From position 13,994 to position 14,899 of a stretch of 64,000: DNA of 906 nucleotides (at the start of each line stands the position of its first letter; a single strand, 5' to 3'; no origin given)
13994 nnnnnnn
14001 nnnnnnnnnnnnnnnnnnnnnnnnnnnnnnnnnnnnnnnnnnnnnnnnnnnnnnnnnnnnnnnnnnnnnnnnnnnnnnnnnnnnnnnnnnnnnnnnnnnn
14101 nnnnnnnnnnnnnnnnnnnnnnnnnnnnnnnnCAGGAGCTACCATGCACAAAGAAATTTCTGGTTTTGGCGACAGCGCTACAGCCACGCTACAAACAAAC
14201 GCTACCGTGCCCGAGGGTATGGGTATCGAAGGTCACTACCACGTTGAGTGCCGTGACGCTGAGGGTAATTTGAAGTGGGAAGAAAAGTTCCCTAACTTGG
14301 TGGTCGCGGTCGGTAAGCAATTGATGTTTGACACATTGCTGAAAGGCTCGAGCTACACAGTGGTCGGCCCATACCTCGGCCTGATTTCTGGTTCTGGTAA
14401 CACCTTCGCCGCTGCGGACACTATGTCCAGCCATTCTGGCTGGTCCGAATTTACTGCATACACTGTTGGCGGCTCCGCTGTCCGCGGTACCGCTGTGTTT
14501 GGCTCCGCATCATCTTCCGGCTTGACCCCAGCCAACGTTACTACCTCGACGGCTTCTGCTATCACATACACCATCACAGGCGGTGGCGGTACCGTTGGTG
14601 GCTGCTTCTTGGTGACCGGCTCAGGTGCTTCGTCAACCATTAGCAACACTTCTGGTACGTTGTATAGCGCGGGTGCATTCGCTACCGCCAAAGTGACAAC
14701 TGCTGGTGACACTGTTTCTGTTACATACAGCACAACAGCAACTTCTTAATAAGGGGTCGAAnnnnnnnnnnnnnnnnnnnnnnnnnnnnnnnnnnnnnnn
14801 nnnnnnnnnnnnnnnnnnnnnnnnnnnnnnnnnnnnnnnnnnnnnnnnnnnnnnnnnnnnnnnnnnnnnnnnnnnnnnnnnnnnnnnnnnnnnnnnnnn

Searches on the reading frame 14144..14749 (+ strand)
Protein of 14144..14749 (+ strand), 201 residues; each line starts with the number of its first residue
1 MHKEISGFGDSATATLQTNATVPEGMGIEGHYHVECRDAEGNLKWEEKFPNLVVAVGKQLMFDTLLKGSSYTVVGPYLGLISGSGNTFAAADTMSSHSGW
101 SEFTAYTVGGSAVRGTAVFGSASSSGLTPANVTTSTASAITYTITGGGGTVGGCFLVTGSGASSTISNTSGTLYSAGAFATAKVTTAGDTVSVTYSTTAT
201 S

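Call 95: search_protein_families(library=phrogs, proteins=[window:14144-14749:+], max_evalue=0.001)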
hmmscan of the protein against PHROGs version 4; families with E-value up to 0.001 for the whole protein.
window:14144-14749:+ (201 aa): 1 family
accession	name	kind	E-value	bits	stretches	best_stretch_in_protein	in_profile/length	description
phrog_8123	-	unknown function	2.3e-13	51.3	1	28-200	32-191/192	-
